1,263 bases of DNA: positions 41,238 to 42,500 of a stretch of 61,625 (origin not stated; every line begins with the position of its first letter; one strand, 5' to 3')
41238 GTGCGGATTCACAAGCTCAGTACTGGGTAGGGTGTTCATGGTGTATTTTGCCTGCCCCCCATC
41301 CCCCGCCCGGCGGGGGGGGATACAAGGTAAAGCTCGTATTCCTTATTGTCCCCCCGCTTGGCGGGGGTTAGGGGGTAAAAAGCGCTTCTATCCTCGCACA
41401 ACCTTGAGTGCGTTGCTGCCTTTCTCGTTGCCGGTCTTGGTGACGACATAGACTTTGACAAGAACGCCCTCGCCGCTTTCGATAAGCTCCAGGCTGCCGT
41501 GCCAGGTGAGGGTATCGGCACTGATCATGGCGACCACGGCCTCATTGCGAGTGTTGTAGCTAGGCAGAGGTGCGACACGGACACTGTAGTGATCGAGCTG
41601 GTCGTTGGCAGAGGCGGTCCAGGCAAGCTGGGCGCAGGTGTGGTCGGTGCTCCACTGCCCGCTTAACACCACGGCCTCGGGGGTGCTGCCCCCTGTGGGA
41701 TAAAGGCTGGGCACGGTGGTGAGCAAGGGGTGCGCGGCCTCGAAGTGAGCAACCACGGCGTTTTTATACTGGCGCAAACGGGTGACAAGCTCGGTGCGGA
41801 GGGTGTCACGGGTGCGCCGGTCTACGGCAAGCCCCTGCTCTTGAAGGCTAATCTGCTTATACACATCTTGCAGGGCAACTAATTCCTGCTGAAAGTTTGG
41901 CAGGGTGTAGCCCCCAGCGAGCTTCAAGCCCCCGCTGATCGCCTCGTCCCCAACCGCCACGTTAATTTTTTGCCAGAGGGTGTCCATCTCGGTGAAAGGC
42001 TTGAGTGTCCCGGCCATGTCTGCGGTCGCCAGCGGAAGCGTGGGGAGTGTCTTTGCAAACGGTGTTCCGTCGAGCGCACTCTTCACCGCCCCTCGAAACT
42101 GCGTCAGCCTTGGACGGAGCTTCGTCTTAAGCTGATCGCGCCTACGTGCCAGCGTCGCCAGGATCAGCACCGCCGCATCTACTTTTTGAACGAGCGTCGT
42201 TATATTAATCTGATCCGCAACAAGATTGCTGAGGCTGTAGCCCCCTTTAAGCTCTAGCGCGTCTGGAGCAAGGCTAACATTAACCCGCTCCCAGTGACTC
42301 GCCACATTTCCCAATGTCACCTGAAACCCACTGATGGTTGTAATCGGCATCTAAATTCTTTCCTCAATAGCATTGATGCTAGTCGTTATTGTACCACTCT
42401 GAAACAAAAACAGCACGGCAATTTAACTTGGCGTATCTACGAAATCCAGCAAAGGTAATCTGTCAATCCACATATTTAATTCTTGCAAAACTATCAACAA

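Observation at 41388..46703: Two-gene NLR-like module: STAND NTPase (novel N-domain + NB-ARC + TPR) with a downstream repeat/FN3-like partner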

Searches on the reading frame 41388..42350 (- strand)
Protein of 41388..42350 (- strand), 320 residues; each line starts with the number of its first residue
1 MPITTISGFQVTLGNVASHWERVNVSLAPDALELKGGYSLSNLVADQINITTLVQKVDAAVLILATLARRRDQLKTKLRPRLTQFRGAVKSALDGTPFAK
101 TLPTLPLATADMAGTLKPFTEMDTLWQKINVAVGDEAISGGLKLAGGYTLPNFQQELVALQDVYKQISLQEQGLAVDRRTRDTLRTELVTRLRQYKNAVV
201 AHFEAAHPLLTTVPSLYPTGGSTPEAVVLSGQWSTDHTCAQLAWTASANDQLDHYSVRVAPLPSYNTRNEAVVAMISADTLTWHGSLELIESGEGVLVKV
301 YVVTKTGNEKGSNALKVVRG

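Call 5: search_protein_families(library=pfam, proteins=[window:41388-42350:-], max_evalue=0.1)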
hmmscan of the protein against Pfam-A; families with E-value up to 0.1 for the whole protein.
window:41388-42350:- (320 aa): 0 families

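Call 6: search_protein_families(library=padloc, proteins=[window:41388-42350:-], max_evalue=0.1)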
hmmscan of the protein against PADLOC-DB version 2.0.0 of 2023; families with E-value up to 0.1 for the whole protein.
window:41388-42350:- (320 aa): 0 families

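Call 7: search_protein_families(library=ncbifam, proteins=[window:41388-42350:-], max_evalue=0.1)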
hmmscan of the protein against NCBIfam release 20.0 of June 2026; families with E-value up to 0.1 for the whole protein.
window:41388-42350:- (320 aa): 0 families

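Call 10: find_homologous_proteins(query=window:41388-42350:-)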
Query window:41388-42350:- (320 aa): 30 proteins with E <= 0.001 among 5182 candidates.
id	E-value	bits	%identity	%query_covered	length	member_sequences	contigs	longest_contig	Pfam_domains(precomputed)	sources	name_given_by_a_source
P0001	1.7e-205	699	100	100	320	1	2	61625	-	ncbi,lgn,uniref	ncbi:hypothetical protein [Armatimonas sp.]|uniref:hypothetical protein n=1 Tax=Armatimonas sp. TaxI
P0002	1.3e-155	535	75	100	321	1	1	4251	-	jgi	jgi:hypothetical protein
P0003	9.0e-155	532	76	100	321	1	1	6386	-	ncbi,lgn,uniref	ncbi:hypothetical protein [Armatimonas sp.]|uniref:hypothetical protein n=1 Tax=Armatimonas sp. TaxI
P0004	1.9e-152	525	74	100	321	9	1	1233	-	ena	-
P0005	1.1e-151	522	74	100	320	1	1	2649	-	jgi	jgi:hypothetical protein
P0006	2.0e-62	229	41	100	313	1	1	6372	-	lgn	-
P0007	2.9e-59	219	40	100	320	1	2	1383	-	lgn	-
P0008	3.5e-59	219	39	100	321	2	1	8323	-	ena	-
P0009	4.9e-58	215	38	100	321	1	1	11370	-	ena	-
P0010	3.0e-56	209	37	100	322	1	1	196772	-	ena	-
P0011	2.1e-55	206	37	100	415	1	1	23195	-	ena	-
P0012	1.1e-49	187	37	100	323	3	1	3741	-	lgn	-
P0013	5.5e-48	182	36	100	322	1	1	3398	-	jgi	jgi:hypothetical protein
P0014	1.9e-47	180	42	79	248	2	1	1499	-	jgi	jgi:hypothetical protein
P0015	2.0e-47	180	35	100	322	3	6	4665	-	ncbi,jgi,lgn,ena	jgi:hypothetical protein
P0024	1.1e-36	145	34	100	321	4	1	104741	-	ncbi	ncbi:MAG: hypothetical protein U0S12_05115 [Fimbriimonadales bacterium]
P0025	3.5e-36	143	32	100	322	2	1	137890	-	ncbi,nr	ncbi:MAG: hypothetical protein K1X67_09380 [Fimbriimonadaceae bacterium]|nr:hypothetical protein [Fi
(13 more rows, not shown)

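Call 12: find_encoding_contigs(protein=P0010, flank=10000, max_places=2)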
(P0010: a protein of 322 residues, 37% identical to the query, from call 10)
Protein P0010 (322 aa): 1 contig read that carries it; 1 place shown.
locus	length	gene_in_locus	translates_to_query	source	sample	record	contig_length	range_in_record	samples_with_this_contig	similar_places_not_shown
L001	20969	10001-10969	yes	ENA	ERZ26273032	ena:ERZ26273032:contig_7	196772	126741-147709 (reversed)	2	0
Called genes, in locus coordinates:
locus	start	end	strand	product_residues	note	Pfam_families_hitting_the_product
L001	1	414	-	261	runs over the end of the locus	-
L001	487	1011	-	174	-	-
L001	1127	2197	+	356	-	PF13546:DDE_5, PF04693:DDE_Tnp_2 (weak), PF01609:DDE_Tnp_1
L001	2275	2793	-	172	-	-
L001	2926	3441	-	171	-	-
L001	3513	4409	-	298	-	-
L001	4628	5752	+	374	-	PF02746:MR_MLE_N, PF13378:MR_MLE_C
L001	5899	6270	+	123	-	-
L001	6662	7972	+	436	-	PF26550:Tricorn_2nd (faint), PF07676:PD40 (weak), PF26549:Tricorn_N (faint)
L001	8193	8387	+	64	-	-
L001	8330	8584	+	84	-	-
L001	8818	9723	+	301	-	-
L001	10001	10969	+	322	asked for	-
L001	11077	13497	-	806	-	PF01315:Ald_Xan_dh_C, PF02738:MoCoBD_1, PF20256:MoCoBD_2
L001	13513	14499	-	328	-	PF00941:FAD_binding_5, PF03450:CO_deh_flav_C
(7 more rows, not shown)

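Call 13: find_encoding_contigs(protein=P0024, flank=10000, max_places=2)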
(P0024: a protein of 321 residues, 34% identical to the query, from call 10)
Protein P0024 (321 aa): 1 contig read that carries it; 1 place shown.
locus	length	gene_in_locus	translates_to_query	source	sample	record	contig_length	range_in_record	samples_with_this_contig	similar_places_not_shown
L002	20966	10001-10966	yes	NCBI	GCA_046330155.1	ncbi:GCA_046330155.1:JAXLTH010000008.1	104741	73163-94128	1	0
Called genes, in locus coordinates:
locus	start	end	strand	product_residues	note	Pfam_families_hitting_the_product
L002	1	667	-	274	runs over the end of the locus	PF04909:Amidohydro_2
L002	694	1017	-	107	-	PF05336:rhaM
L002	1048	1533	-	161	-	PF00583:Acetyltransf_1, PF13673:Acetyltransf_10, PF13508:Acetyltransf_7, PF08445:FR47 (faint)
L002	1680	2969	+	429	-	PF00709:Adenylsucc_synt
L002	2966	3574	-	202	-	PF00475:IGPD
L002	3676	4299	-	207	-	-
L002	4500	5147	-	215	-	PF07589:PEP_exosort_dom (weak)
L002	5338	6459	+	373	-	PF00155:Aminotran_1_2, PF01041:DegT_DnrJ_EryC1, PF01212:Beta_elim_lyase (faint), PF01053:Cys_Met_Meta_PP (weak)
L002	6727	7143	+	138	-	-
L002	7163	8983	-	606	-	PF21231:GH141_M (weak), PF05048:NosD (weak), PF13229:Beta_helix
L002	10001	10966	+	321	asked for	-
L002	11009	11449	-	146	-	-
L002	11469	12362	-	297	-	-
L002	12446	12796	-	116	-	PF03992:ABM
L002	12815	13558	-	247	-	PF06439:3keto-disac_hyd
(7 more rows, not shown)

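Call 14: find_encoding_contigs(protein=P0025, flank=10000, max_places=2)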
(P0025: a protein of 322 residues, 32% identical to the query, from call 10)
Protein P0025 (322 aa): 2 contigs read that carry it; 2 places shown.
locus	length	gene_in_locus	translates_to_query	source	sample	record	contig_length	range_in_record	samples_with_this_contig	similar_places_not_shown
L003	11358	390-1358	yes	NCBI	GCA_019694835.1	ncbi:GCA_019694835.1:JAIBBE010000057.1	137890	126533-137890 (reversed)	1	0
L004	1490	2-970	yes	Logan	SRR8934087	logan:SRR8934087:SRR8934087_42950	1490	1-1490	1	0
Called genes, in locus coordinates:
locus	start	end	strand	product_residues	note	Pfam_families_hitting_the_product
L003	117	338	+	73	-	-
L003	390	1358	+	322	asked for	-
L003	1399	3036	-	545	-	PF00515:TPR_1 (faint), PF13424:TPR_12 (faint), PF07719:TPR_2 (faint), PF13432:TPR_16 (faint), PF14559:TPR_19 (faint)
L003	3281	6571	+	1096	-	PF03030:H_PPase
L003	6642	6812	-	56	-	-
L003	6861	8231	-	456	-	PF01408:GFO_IDH_MocA, PF21252:Glyco_hydro_109_C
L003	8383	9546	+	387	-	PF07589:PEP_exosort_dom (weak)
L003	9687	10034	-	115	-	-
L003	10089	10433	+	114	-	PF03647:Tmemb_14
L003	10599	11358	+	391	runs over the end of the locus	PF00364:Biotin_lipoyl, PF00198:2-oxoacid_dh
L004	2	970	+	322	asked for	?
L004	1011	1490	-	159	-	?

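Call 15: find_encoding_contigs(protein=P0003, flank=10000, max_places=2)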
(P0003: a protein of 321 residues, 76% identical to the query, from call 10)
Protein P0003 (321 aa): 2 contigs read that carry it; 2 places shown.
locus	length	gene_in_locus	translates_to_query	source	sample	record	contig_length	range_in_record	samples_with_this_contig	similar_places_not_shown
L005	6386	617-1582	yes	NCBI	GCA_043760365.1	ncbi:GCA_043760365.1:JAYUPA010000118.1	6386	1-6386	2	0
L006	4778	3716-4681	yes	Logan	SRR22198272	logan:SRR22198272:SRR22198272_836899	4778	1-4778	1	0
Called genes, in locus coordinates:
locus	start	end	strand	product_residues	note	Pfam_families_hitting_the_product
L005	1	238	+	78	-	PF24885:TPR_NPHP3, PF13424:TPR_12, PF13374:TPR_10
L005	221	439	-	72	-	-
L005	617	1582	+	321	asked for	-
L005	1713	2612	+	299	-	PF13580:SIS_2 (weak), PF22198:GKRP_SIS_2 (weak), PF22645:GKRP_SIS_N, PF01380:SIS (weak), PF20741:GKRP-like_C (faint)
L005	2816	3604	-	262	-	PF00459:Inositol_P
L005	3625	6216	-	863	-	PF08450:SGL (faint), PF04185:Phosphoesterase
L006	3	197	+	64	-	?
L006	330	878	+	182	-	PF07452:CHRD, PF07589:PEP_exosort_dom (weak)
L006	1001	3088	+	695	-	PF25000:DUF7779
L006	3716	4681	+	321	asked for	-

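Call 16: find_encoding_contigs(protein=P0002, flank=10000, max_places=2)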
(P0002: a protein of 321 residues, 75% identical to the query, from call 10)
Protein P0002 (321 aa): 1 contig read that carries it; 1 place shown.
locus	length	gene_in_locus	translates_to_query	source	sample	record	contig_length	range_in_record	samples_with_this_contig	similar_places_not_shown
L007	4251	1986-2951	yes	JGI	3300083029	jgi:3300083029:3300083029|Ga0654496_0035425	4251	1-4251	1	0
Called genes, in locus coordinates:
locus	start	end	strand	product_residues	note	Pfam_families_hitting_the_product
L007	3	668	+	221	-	?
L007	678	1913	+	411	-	PF07719:TPR_2 (faint), PF13176:TPR_7 (faint), PF13181:TPR_8 (faint), PF13424:TPR_12, PF13374:TPR_10, PF24885:TPR_NPHP3, PF13424:TPR_12, PF13374:TPR_10, +1 more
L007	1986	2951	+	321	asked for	-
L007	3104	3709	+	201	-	PF07452:CHRD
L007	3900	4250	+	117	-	?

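Call 17: find_encoding_contigs(protein=P0009, flank=10000, max_places=2)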
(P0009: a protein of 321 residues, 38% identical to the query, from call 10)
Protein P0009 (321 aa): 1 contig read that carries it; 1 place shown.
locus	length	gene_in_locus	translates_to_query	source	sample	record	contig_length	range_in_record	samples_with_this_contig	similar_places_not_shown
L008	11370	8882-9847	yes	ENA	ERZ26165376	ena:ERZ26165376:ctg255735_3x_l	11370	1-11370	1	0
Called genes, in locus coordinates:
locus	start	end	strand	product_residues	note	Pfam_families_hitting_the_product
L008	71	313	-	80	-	-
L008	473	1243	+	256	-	PF00977:His_biosynth, PF01207:Dus (faint), PF02581:TMP-TENI (faint)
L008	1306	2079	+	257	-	PF09346:SMI1_KNR4 (weak)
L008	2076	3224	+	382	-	PF01053:Cys_Met_Meta_PP, PF00266:Aminotran_5 (faint)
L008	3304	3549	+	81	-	-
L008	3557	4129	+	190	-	PF06559:DCD_N (faint), PF22769:DCD, PF00692:dUTPase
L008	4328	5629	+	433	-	PF01381:HTH_3, PF12844:HTH_19 (faint), PF13560:HTH_31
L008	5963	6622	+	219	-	-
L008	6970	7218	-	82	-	-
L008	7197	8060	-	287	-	PF09565:RE_NgoFVII (weak), PF13091:PLDc_2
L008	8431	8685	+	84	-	-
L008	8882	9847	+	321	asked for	-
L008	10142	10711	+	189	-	-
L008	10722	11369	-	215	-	?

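Call 18: find_encoding_contigs(protein=P0011, flank=10000, max_places=2)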
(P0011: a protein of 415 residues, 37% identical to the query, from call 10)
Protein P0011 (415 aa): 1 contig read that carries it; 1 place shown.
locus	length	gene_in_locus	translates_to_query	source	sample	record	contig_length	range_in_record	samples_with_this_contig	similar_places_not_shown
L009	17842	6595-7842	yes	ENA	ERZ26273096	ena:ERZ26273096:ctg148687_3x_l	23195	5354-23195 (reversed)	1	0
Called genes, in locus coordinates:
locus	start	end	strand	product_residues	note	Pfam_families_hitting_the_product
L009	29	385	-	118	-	-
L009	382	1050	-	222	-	-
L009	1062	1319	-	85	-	PF12969:DUF3857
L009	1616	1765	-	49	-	-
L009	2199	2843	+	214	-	PF12804:NTP_transf_3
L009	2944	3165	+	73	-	-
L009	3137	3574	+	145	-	PF01850:PIN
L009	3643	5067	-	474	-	PF12844:HTH_19 (faint), PF13560:HTH_31, PF01381:HTH_3, PF13443:HTH_26 (faint), PF13560:HTH_31, PF01381:HTH_3 (weak)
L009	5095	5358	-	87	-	-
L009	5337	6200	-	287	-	PF09565:RE_NgoFVII (weak), PF13091:PLDc_2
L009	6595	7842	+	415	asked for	-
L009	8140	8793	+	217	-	-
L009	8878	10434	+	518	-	PF02056:Glyco_hydro_4, PF11975:Glyco_hydro_4C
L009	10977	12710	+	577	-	PF00587:tRNA-synt_2b, PF04073:tRNA_edit, PF03129:HGTP_anticodon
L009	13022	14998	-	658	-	-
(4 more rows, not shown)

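Call 27: predict_structure(alignment_id=A1)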
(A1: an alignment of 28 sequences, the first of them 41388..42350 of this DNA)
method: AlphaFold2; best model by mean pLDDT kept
length: 320 residues; sequences in the alignment: 28
mean_pLDDT: 87.8   pTM: 0.71
mean pLDDT of the five models: 87.8, 86.8, 86.6, 86.5, 85.5
residues with pLDDT >= 90: 173; 70-90: 127; 50-70: 16; < 50: 4
segments of 3 or more residues with pLDDT < 50: 1-4
pLDDT, mean of each block of 10 residues (from residue 1): 56 89 93 93 92 87 86 90 93 88 88 92 93 66 89 95 94 90 89 93 91 74 87 89 95 92 82 91 88 88 85 92
secondary structure, 60 per line:
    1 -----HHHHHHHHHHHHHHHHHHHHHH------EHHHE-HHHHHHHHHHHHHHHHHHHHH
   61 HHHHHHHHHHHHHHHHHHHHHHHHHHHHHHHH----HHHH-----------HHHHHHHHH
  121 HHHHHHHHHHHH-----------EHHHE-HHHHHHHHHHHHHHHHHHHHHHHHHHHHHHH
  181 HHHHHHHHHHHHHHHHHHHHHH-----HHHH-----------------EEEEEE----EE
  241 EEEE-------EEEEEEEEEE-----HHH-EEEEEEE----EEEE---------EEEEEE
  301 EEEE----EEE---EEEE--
elements in order: H6-27 H40-92 H97-100 H112-132 H150-202 H208-211 E229-234 E239-244 E252-261 E271-277 E282-285 E295-304 E309-311 E315-318

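Call 31: fold_search(model_id=the predicted structure, library=pdb)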
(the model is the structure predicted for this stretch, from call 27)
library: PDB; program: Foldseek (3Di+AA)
matches with E <= 10: 1499; with E <= 0.001: 11
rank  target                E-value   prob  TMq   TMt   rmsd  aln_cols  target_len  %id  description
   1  3b8y_A                5.1e-05  1.00  0.25  0.26   2.2        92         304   20  Crystal Structure of Pectate Lyase PelI from Erwinia chrysanthemi in complex with tetragalacturonic acid (released 2008-04-29)
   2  3b4n_A                9.9e-05  1.00  0.25  0.25   2.2        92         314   20  Crystal Structure Analysis of Pectate Lyase PelI from Erwinia chrysanthemi (released 2008-04-29)
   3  8peq_B                1.8e-04  1.00  0.25  0.28   3.3        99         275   16  Complex of diubiquitin-derived artificial binding protein (Affilin) variant Af2 with its target oncofetal fibronectin  (released 2024-06-26)
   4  3b8y_B                2.5e-04  1.00  0.23  0.25   2.3        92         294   18  Crystal Structure of Pectate Lyase PelI from Erwinia chrysanthemi in complex with tetragalacturonic acid (released 2008-04-29)
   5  1x4y_MODEL_1_A        2.7e-04  1.00  0.26  0.64   3.6       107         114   16  Solution structure of the 3rd fibronectin type III domain from mouse biregional cell adhesion molecule-related (released 2005-11-15)
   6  5jip_B                3.7e-04  1.00  0.24  0.24   2.5       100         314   16  Crystal structure of the Clostridium perfringens spore cortex lytic enzyme SleM (released 2016-08-10)
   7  4u49_B                3.7e-04  1.00  0.23  0.24   2.9        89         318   12  Crystal structure of Pectate Lyase Pel3 from Pectobacterium carotovorum with two monomers in the A.U (released 2015-08-05)
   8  4u49_A                3.7e-04  1.00  0.22  0.23   3.1        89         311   12  Crystal structure of Pectate Lyase Pel3 from Pectobacterium carotovorum with two monomers in the A.U (released 2015-08-05)
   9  5jip_A                7.5e-04  1.00  0.24  0.24   2.8       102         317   16  Crystal structure of the Clostridium perfringens spore cortex lytic enzyme SleM (released 2016-08-10)
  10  2vtf_A                8.4e-04  1.00  0.22  0.12   4.2       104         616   12  X-ray crystal structure of the Endo-beta-N-acetylglucosaminidase from Arthrobacter protophormiae E173Q mutant reveals  (released 2009-03-31)
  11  8peq_A                9.3e-04  1.00  0.25  0.29   2.9        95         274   16  Complex of diubiquitin-derived artificial binding protein (Affilin) variant Af2 with its target oncofetal fibronectin  (released 2024-06-26)
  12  6hyf_A                1.2e-03  1.00  0.24  0.64   3.6        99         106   13  Crystal structure of the third FNIII domain from rat beta4 integrin, a binding site for periaxin (released 2019-05-08)
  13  6x39                  1.2e-03  1.00  0.26  0.76   2.8       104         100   14  Crystal structure of the FN5 domain of Mouse Lar (released 2021-05-26)
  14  3n1f_C                1.3e-03  1.00  0.26  0.78   2.7        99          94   14  Crystal Structure of IhhN bound to CDOFn3 (released 2010-06-02)
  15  4gh7_B                1.3e-03  1.00  0.23  0.26   4.0        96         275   18  Crystal structure of Anticalin N7A in complex with oncofetal fibronectin fragment Fn7B8 (released 2012-12-26)
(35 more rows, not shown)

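Call 89: search_protein_families(library=phrogs, proteins=[window:41388-42350:-, P0010, P0024], max_evalue=0.01)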
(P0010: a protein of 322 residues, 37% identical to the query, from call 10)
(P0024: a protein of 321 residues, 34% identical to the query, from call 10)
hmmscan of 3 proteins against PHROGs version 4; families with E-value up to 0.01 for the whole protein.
window:41388-42350:- (320 aa): 0 families

P0010 (322 aa): 0 families

P0024 (321 aa): 0 families
